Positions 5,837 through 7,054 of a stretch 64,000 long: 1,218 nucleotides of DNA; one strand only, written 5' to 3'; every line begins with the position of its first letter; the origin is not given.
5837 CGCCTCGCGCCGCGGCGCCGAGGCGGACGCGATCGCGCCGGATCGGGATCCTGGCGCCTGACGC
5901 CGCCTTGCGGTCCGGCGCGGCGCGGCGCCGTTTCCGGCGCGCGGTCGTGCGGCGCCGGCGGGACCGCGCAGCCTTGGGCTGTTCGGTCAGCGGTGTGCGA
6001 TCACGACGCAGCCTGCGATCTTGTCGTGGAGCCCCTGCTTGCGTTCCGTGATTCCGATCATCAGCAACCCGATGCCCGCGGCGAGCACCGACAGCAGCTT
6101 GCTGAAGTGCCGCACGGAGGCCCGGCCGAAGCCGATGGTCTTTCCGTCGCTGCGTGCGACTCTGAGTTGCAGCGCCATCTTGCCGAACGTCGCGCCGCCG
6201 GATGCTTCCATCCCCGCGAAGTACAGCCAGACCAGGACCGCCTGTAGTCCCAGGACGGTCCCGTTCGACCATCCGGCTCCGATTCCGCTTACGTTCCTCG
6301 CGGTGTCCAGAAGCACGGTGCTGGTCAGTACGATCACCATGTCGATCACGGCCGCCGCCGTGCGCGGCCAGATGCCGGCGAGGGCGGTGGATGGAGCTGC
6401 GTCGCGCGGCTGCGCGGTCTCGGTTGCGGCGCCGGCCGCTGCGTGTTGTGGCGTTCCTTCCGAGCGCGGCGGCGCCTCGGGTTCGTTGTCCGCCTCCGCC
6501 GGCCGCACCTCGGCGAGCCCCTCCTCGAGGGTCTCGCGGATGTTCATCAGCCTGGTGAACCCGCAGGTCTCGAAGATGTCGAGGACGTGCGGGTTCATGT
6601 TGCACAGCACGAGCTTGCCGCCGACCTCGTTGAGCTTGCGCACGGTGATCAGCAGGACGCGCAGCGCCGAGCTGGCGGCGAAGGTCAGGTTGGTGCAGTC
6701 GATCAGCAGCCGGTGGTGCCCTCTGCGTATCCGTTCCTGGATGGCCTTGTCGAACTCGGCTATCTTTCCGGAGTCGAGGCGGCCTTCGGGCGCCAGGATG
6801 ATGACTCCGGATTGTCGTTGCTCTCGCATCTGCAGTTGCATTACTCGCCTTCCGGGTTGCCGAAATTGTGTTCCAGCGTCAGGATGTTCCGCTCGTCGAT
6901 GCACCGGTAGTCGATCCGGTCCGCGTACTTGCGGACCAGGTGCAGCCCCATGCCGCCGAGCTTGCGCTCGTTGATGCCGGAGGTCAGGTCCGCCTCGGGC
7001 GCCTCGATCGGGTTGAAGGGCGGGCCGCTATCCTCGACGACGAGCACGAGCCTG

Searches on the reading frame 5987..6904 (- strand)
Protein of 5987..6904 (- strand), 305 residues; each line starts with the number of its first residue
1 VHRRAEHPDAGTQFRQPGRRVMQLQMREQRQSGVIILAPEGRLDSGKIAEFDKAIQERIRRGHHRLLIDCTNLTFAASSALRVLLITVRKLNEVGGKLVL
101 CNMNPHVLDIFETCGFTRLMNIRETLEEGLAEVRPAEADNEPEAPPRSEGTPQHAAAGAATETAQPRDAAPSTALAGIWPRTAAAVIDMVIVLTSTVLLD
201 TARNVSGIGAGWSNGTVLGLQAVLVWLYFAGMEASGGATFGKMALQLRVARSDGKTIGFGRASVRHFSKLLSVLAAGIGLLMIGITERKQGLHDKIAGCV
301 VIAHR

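Call 17: search_protein_families(library=pfam, proteins=[window:5987-6904:-], max_evalue=0.01)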
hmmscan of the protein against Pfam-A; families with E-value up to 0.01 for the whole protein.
window:5987-6904:- (305 aa): 3 families
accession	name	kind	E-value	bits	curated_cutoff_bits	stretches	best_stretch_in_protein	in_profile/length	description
PF06271.18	RDD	-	2.6e-23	83.3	24.1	1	175-298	1-137/137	RDD family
PF01740.26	STAS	-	1.9e-19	69.8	22.6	1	29-128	5-105/106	STAS domain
PF13466.11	STAS_2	-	5.8e-11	42.8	29.2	1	41-115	5-78/80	STAS domain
